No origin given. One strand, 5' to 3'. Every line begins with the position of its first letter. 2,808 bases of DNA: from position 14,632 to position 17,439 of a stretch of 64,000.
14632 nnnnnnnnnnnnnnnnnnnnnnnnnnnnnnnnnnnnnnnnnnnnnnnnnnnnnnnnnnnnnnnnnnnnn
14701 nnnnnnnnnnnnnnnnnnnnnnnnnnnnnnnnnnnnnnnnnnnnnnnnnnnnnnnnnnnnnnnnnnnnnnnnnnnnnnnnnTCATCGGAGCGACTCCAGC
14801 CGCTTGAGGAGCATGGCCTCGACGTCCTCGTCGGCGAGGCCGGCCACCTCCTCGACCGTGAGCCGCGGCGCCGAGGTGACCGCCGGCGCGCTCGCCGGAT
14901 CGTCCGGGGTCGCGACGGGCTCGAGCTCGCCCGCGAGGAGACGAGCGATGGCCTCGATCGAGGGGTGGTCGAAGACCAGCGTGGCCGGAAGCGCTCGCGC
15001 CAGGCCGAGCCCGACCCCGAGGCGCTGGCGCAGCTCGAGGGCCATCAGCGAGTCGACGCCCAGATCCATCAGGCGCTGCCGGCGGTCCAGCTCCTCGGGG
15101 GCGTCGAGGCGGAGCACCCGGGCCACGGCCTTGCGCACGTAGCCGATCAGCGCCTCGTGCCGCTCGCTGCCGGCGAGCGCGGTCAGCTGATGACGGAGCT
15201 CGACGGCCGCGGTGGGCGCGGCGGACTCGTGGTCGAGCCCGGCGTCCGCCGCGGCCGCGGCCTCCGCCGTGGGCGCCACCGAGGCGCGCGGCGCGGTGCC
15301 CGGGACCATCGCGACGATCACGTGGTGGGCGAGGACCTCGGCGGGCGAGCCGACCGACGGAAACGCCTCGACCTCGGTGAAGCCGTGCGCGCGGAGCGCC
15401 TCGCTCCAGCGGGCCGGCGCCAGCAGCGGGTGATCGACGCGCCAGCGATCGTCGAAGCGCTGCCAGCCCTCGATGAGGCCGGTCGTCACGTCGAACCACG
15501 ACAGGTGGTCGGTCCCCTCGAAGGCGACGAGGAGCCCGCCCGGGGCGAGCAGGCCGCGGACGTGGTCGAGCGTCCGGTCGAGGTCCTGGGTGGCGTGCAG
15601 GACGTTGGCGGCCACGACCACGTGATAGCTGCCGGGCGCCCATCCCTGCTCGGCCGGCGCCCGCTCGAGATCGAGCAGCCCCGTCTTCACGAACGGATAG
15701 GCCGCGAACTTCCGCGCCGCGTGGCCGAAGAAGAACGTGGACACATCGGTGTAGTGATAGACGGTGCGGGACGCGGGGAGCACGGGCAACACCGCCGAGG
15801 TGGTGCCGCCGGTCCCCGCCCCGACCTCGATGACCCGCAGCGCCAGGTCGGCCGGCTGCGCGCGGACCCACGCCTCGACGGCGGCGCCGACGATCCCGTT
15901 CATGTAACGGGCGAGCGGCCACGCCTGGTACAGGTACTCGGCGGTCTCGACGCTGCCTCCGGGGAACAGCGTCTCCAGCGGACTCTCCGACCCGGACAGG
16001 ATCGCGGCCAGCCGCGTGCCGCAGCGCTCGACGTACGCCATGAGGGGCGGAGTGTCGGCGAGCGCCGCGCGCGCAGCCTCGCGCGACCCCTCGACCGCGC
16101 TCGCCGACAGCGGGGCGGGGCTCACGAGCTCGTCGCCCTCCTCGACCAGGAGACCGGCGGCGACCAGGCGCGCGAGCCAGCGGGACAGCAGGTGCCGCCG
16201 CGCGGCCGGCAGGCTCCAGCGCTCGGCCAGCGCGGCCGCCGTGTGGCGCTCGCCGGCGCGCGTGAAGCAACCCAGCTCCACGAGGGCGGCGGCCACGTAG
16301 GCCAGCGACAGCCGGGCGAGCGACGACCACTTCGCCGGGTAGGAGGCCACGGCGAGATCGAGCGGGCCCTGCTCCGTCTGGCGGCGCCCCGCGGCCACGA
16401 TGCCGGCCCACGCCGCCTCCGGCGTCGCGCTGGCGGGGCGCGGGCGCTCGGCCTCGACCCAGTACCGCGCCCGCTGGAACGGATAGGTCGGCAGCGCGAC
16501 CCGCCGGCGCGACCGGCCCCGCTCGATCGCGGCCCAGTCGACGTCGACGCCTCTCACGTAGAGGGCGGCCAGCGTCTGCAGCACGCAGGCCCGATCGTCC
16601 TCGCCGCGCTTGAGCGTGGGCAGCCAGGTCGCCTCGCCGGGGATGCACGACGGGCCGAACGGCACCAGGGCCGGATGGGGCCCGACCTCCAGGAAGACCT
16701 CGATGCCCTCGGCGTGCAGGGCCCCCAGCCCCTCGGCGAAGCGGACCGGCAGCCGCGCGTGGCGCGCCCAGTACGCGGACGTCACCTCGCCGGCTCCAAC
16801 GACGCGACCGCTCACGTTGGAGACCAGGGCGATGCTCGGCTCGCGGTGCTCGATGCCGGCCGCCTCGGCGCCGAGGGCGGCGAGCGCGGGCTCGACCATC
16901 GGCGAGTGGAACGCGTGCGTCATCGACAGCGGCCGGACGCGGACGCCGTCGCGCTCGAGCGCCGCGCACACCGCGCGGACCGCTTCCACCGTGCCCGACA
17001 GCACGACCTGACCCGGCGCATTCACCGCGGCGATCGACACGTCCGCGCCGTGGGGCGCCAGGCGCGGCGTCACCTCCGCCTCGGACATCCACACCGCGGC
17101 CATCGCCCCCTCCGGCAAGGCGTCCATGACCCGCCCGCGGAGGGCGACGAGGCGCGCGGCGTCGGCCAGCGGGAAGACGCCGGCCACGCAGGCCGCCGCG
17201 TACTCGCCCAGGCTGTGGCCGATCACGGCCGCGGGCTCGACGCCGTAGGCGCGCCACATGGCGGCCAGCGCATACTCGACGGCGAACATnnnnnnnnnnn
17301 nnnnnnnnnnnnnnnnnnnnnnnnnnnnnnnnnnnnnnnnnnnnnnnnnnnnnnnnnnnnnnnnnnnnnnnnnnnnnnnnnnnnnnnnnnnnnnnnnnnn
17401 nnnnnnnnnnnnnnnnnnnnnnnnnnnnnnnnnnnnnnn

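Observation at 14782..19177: KS-AT-MT-ACP module without ketoreductase: gem-dimethyl/alpha-methyl-beta-keto centre or beta-methoxy enol ether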

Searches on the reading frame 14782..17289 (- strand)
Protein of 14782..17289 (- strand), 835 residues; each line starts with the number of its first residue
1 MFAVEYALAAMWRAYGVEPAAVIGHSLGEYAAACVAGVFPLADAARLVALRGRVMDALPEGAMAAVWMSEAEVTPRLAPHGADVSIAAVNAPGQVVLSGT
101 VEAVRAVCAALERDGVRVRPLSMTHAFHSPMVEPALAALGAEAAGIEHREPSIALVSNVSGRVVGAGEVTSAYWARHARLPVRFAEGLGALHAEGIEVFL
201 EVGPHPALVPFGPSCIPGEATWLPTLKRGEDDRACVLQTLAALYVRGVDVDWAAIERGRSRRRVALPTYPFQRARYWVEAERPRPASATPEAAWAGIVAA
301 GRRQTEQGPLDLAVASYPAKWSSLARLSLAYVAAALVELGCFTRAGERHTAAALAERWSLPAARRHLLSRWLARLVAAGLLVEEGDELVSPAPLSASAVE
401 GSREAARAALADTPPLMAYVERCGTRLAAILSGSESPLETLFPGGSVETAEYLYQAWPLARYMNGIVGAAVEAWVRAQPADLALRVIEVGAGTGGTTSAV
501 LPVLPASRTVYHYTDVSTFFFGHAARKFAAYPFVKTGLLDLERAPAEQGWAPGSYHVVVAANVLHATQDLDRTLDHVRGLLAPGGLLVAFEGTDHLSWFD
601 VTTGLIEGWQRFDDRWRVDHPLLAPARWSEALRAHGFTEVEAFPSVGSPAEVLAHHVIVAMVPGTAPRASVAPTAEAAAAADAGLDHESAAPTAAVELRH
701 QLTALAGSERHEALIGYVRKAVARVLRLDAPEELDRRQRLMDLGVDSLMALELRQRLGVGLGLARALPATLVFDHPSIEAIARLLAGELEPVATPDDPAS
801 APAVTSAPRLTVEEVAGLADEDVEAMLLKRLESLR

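Call 6: search_protein_families(library=pfam, proteins=[window:14782-17289:-], max_evalue=0.001)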
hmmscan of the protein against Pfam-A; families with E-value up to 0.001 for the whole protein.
window:14782-17289:- (835 aa): 6 families
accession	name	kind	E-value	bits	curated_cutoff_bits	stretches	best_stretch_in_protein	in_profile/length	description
PF00698.26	Acyl_transf_1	-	6.1e-49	167.6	32.7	1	1-248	66-317/319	Acyl transferase domain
PF08242.18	Methyltransf_12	-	1.8e-18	67.5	30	1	487-587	1-98/98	Methyltransferase domain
PF00550.31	PP-binding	-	3.9e-11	43.5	20.8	1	717-785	2-67/67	Phosphopantetheine attachment site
PF13489.12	Methyltransf_23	-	2.5e-07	31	27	1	481-638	21-160/164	Methyltransferase domain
PF13649.12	Methyltransf_25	-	1.1e-06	29.6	27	1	486-585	1-97/97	Methyltransferase domain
PF08241.18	Methyltransf_11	-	3.1e-06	28.2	21.2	1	488-588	2-94/95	Methyltransferase domain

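Call 8: search_solved_structures(query=window:14782-17289:-, max_evalue=0.001, show_alignments=0)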
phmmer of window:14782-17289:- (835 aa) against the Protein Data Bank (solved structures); distinct sequences matched with E-value up to 0.001: 140 (the best 60 are shown).
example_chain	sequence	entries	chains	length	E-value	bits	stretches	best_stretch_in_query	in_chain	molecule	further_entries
4mz0_A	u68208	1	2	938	2.7e-75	257.4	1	1-279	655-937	CurL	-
7m7j_B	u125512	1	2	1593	7.4e-64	219.5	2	1-286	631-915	EryAI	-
7m7i_B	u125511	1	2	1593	1.7e-63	218.3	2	1-286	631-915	EryAI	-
7m7f_B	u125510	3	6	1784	8.6e-63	216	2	1-286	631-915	EryAI,6-deoxyerythronolide-B synthase EryA3, modules 5 and 6 chimera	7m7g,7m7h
7m7e_B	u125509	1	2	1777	9.4e-63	215.9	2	1-350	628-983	6-deoxyerythronolide-B synthase EryA2, modules 3 and 4,EryAI,6-deoxyerythronolide-B syntha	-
8tjn_B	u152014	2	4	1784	3.3e-62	214.1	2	1-286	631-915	EryAI,6-deoxyerythronolide-B synthase EryA3, modules 5 and 6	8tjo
5thy_A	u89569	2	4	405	1.1e-61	212.3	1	322-660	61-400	CurJ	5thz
8tpw_A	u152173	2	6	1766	1.1e-61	212.3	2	1-294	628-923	EryAII,EryAII,EryAII,EryAII,6-deoxyerythronolide-B synthase EryA3, modules 5 and 6 | EryAII,EryAII,EryAII,6-deoxyerythronolide-B synthase EryA3, modules 5 and 6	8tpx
11sz_A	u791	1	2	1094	6.9e-59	203.1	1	1-293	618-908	6-deoxyerythronolide-B synthase, Erythronolide synthase EryA2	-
7s6c_A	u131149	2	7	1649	2.9e-58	201.1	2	1-280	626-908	6-deoxyerythronolide-B synthase EryA2, modules 3 and 4, Lsd14 Polyketide synthase fusion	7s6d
6iyo_A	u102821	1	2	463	7.7e-57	196.3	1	1-272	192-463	Type I modular polyketide synthase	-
9iyw_A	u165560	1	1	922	1.4e-55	192.1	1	1-279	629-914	Polyketide synthase,GfsA KSQ-AncAT chimeric protein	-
8xjy_A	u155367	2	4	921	4.6e-54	187.2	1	1-309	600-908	Polyketide synthase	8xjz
8in9_A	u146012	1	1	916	6.3e-54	186.7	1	1-279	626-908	Polyketide synthase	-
7vee_A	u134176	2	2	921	6.4e-54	186.7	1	1-279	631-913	Polyketide synthase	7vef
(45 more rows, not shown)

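Call 12: find_homologous_proteins(query=window:14782-17289:-, max_evalue=1e-30)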
Query window:14782-17289:- (835 aa): 1544 proteins with E <= 1e-30 among 8000 candidates; the best 120 are listed.
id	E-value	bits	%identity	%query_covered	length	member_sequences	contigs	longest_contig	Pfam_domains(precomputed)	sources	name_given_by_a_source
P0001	0.0e+0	1355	76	100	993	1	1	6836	PF22336.3,PF13489.13,PF22621.3,PF13649.13,PF00550.32,PF08241.19,PF08242.19,PF00698.27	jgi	jgi:malonyl CoA-acyl carrier protein transacylase/SAM-dependent methyltransferase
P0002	0.0e+0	1268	76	93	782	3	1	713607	PF13489.13,PF13649.13,PF00550.32,PF08241.19,PF08242.19,PF00698.27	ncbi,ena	-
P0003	0.0e+0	1245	70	100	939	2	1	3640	PF13489.13,PF13649.13,PF00550.32,PF08242.19,PF00698.27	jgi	jgi:malonyl CoA-acyl carrier protein transacylase/SAM-dependent methyltransferase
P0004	0.0e+0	1128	66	100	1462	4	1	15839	PF22336.3,PF13489.13,PF00109.33,PF22621.3,PF00550.32,PF00108.30,PF08241.19,PF16197.12,PF00698.27,PF13847.13,PF13649.13,PF02801.29,PF08242.19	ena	-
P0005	0.0e+0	1077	65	94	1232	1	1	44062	PF22336.3,PF13489.13,PF00109.33,PF22621.3,PF13649.13,PF00550.32,PF02801.29,PF08241.19,PF16197.12,PF08242.19,PF00698.27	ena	-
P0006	0.0e+0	1020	78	66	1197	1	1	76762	PF22336.3,PF22621.3,PF00550.32,PF02801.29,PF00698.27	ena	-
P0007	3.6e-277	940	62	85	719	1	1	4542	PF13489.13,PF13649.13,PF00550.32,PF08241.19,PF08242.19,PF00698.27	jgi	jgi:SAM-dependent methyltransferase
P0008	8.6e-253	859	50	100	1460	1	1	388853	PF22336.3,PF13489.13,PF00109.33,PF22621.3,PF00550.32,PF00108.30,PF08241.19,PF16197.12,PF00698.27,PF13847.13,PF13649.13,PF02801.29,PF08242.19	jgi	jgi:acyl transferase domain-containing protein/SAM-dependent methyltransferase/acyl carrier protein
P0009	3.3e-250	851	49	100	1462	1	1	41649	PF22336.3,PF13489.13,PF00109.33,PF22621.3,PF00550.32,PF00108.30,PF08241.19,PF16197.12,PF00698.27,PF13847.13,PF13649.13,PF02801.29,PF08242.19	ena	-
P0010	4.2e-246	837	49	100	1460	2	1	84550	PF22336.3,PF13489.13,PF00109.33,PF22621.3,PF00550.32,PF00108.30,PF08241.19,PF16197.12,PF00698.27,PF13847.13,PF13649.13,PF02801.29,PF08242.19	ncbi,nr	ncbi:MAG: acyltransferase domain-containing protein [Chloroflexi bacterium]|nr:acyltransferase domai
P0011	1.3e-243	829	51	96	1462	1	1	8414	PF22336.3,PF13489.13,PF00109.33,PF22621.3,PF00550.32,PF00108.30,PF08241.19,PF16197.12,PF00698.27,PF13649.13,PF02801.29,PF08242.19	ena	-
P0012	2.1e-243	828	49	100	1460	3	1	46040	PF22336.3,PF13489.13,PF00109.33,PF22621.3,PF00550.32,PF00108.30,PF08241.19,PF16197.12,PF00698.27,PF13649.13,PF02801.29,PF08242.19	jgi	jgi:acyl transferase domain-containing protein/SAM-dependent methyltransferase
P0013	3.9e-242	824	51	100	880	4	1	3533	PF13847.13,PF13489.13,PF13649.13,PF00550.32,PF08241.19,PF08242.19,PF00698.27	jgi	jgi:malonyl CoA-acyl carrier protein transacylase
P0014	3.0e-241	821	49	100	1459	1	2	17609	PF22336.3,PF13489.13,PF00109.33,PF22621.3,PF13649.13,PF00550.32,PF02801.29,PF08241.19,PF16197.12,PF08242.19,PF00698.27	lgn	-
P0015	4.4e-240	817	50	100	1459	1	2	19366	PF22336.3,PF13489.13,PF00109.33,PF22621.3,PF13649.13,PF00550.32,PF02801.29,PF16197.12,PF08242.19,PF00698.27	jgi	jgi:acyl transferase domain-containing protein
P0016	1.6e-238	812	49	100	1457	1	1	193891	PF22336.3,PF13489.13,PF00109.33,PF22621.3,PF00550.32,PF08241.19,PF16197.12,PF00698.27,PF13847.13,PF13649.13,PF02801.29,PF08242.19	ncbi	-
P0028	2.6e-229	782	46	100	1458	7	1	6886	PF22336.3,PF13489.13,PF00109.33,PF22621.3,PF00550.32,PF08241.19,PF16197.12,PF00698.27,PF13847.13,PF13649.13,PF02801.29,PF08242.19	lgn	-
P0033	7.0e-226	770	48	100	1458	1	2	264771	PF22336.3,PF13489.13,PF00109.33,PF22621.3,PF00550.32,PF08241.19,PF16197.12,PF00698.27,PF13847.13,PF13649.13,PF02801.29,PF08242.19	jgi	jgi:acyl transferase domain-containing protein/SAM-dependent methyltransferase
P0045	4.5e-223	761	49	99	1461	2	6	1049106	PF22336.3,PF13489.13,PF00109.33,PF22621.3,PF00550.32,PF08241.19,PF16197.12,PF00698.27,PF13847.13,PF13649.13,PF02801.29,PF08242.19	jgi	jgi:acyl transferase domain-containing protein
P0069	3.3e-212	725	51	92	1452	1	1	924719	PF13489.13,PF00109.33,PF22621.3,PF13649.13,PF00550.32,PF00108.30,PF02801.29,PF08241.19,PF16197.12,PF08242.19,PF00698.27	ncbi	ncbi:MAG: beta-ketoacyl synthase N-terminal-like domain-containing protein [Anaeromyxobacter sp.]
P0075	7.2e-211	721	47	100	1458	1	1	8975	PF22336.3,PF13489.13,PF00109.33,PF22621.3,PF00550.32,PF00108.30,PF08241.19,PF16197.12,PF00698.27,PF13847.13,PF13649.13,PF02801.29,PF08242.19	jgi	jgi:acyl transferase domain-containing protein/SAM-dependent methyltransferase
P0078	9.5e-211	720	48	94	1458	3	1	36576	PF22336.3,PF13489.13,PF00109.33,PF22621.3,PF00550.32,PF00108.30,PF08241.19,PF16197.12,PF00698.27,PF13847.13,PF13649.13,PF02801.29,PF08242.19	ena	-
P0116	4.8e-203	695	45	99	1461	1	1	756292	PF22336.3,PF13489.13,PF00109.33,PF22621.3,PF00550.32,PF08241.19,PF16197.12,PF00698.27,PF13847.13,PF13649.13,PF02801.29,PF08242.19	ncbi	ncbi:MAG: type I polyketide synthase [Gemmatimonadales bacterium]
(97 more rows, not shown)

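Call 14: find_encoding_contigs(protein=P0002, flank=10000, max_places=2)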
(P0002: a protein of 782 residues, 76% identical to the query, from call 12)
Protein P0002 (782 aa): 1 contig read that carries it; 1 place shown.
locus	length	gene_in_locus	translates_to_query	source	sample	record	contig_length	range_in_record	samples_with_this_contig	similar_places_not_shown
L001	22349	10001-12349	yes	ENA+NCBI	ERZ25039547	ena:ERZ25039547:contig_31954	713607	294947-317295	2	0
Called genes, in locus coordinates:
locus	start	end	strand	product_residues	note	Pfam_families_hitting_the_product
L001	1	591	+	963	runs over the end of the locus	PF02801:Ketoacyl-synt_C, PF16197:KAsynt_C_assoc, PF22336:RhiE-like_linker (faint), PF22621:CurL-like_PKS_C, PF00698:Acyl_transf_1, PF22953:SpnB_Rossmann, PF00106:adh_short, PF08659:KR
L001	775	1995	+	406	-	PF00109:ketoacyl-synt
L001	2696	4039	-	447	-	-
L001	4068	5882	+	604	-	PF21089:PKS_DH_N, PF14765:PS-DH, PF22953:SpnB_Rossmann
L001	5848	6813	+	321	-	-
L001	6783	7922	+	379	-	PF08659:KR, PF13561:adh_short_C2 (weak), PF00550:PP-binding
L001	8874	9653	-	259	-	-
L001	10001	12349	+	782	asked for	PF00698:Acyl_transf_1, PF13489:Methyltransf_23, PF08241:Methyltransf_11 (weak), PF08242:Methyltransf_12, PF13649:Methyltransf_25 (weak), PF00550:PP-binding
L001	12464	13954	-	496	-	-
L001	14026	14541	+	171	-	PF00698:Acyl_transf_1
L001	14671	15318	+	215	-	PF00698:Acyl_transf_1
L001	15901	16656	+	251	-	-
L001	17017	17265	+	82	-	-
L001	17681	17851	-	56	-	-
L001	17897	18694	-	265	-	-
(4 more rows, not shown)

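Call 15: find_encoding_contigs(protein=P0004, flank=10000, max_places=2)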
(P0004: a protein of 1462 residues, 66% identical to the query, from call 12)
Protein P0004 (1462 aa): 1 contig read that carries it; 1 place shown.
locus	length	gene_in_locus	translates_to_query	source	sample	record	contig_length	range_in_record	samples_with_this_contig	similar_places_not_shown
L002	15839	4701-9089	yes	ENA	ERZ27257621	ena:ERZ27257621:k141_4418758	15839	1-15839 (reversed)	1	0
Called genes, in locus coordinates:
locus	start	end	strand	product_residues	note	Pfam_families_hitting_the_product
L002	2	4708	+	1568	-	?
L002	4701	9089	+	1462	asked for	PF00109:ketoacyl-synt, PF02801:Ketoacyl-synt_C, PF16197:KAsynt_C_assoc, PF22336:RhiE-like_linker, PF22621:CurL-like_PKS_C, PF00698:Acyl_transf_1, PF13489:Methyltransf_23, PF08241:Methyltransf_11, +5 more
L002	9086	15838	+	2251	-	?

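Call 16: find_encoding_contigs(protein=P0069, flank=10000, max_places=2)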
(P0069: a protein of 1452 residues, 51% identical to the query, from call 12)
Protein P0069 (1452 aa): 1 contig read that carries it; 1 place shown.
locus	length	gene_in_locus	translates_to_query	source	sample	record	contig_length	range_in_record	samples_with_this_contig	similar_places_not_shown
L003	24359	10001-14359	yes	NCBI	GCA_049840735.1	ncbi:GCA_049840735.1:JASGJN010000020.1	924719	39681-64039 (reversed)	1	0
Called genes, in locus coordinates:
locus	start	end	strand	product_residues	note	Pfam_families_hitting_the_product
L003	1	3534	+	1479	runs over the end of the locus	PF00109:ketoacyl-synt, PF02801:Ketoacyl-synt_C, PF16197:KAsynt_C_assoc, PF22621:CurL-like_PKS_C, PF00698:Acyl_transf_1, PF00106:adh_short (weak), PF08659:KR, PF00550:PP-binding, +1 more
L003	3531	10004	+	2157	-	PF00109:ketoacyl-synt, PF02801:Ketoacyl-synt_C, PF16197:KAsynt_C_assoc, PF22621:CurL-like_PKS_C, PF00698:Acyl_transf_1, PF21089:PKS_DH_N, PF14765:PS-DH, PF08240:ADH_N, +6 more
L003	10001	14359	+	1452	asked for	PF00109:ketoacyl-synt, PF02801:Ketoacyl-synt_C, PF16197:KAsynt_C_assoc, PF22621:CurL-like_PKS_C, PF00698:Acyl_transf_1, PF08241:Methyltransf_11, PF08242:Methyltransf_12, PF13489:Methyltransf_23, +3 more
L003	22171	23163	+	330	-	PF00109:ketoacyl-synt, PF00108:Thiolase_N (weak), PF02801:Ketoacyl-synt_C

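Call 20: find_encoding_contigs(protein=P0116, flank=10000, max_places=1)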
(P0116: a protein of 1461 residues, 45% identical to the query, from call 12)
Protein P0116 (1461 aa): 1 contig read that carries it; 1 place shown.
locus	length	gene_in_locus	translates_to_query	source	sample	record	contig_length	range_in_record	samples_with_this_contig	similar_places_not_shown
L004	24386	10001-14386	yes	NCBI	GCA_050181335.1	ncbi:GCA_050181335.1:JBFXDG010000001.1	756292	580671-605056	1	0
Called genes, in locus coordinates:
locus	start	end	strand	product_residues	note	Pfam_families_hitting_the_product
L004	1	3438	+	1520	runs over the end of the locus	PF00109:ketoacyl-synt, PF02801:Ketoacyl-synt_C, PF16197:KAsynt_C_assoc, PF22336:RhiE-like_linker, PF22621:CurL-like_PKS_C, PF00698:Acyl_transf_1, PF22953:SpnB_Rossmann, PF08659:KR, +3 more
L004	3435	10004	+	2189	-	PF00109:ketoacyl-synt, PF02801:Ketoacyl-synt_C, PF16197:KAsynt_C_assoc, PF22336:RhiE-like_linker, PF22621:CurL-like_PKS_C, PF00698:Acyl_transf_1, PF21089:PKS_DH_N, PF14765:PS-DH, +7 more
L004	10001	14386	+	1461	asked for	PF00109:ketoacyl-synt, PF02801:Ketoacyl-synt_C, PF16197:KAsynt_C_assoc, PF22621:CurL-like_PKS_C, PF00698:Acyl_transf_1, PF13489:Methyltransf_23, PF08241:Methyltransf_11, PF08242:Methyltransf_12, +4 more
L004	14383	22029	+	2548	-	PF00109:ketoacyl-synt, PF02801:Ketoacyl-synt_C, PF16197:KAsynt_C_assoc, PF22336:RhiE-like_linker, PF22621:CurL-like_PKS_C, PF00698:Acyl_transf_1, PF21089:PKS_DH_N, PF14765:PS-DH, +16 more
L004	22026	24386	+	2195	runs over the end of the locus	PF00109:ketoacyl-synt, PF02801:Ketoacyl-synt_C, PF16197:KAsynt_C_assoc, PF22336:RhiE-like_linker, PF22621:CurL-like_PKS_C, PF00698:Acyl_transf_1, PF21089:PKS_DH_N, PF14765:PS-DH, +10 more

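Call 21: find_encoding_contigs(protein=P0045, flank=10000, max_places=2)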
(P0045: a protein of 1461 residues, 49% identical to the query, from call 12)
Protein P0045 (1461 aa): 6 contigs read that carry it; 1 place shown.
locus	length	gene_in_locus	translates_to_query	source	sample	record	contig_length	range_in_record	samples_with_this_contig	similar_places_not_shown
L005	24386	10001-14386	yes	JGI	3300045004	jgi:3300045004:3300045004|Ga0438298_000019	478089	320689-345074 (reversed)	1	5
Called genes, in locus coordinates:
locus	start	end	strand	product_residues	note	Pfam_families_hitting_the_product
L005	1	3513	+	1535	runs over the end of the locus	PF00109:ketoacyl-synt, PF02801:Ketoacyl-synt_C, PF16197:KAsynt_C_assoc, PF22336:RhiE-like_linker, PF22621:CurL-like_PKS_C, PF00698:Acyl_transf_1, PF00106:adh_short, PF08659:KR, +2 more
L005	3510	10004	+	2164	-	PF00109:ketoacyl-synt, PF02801:Ketoacyl-synt_C, PF16197:KAsynt_C_assoc, PF22621:CurL-like_PKS_C, PF00698:Acyl_transf_1, PF21089:PKS_DH_N, PF14765:PS-DH, PF08240:ADH_N, +7 more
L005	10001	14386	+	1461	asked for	PF00109:ketoacyl-synt, PF02801:Ketoacyl-synt_C, PF16197:KAsynt_C_assoc, PF22336:RhiE-like_linker, PF22621:CurL-like_PKS_C, PF00698:Acyl_transf_1, PF13489:Methyltransf_23, PF08241:Methyltransf_11, +4 more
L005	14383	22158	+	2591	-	PF00109:ketoacyl-synt, PF02801:Ketoacyl-synt_C, PF16197:KAsynt_C_assoc, PF22336:RhiE-like_linker, PF22621:CurL-like_PKS_C, PF00698:Acyl_transf_1, PF21089:PKS_DH_N, PF14765:PS-DH, +17 more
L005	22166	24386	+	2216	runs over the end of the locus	PF00109:ketoacyl-synt, PF02801:Ketoacyl-synt_C, PF16197:KAsynt_C_assoc, PF22621:CurL-like_PKS_C, PF22336:RhiE-like_linker, PF00698:Acyl_transf_1, PF21089:PKS_DH_N, PF14765:PS-DH, +11 more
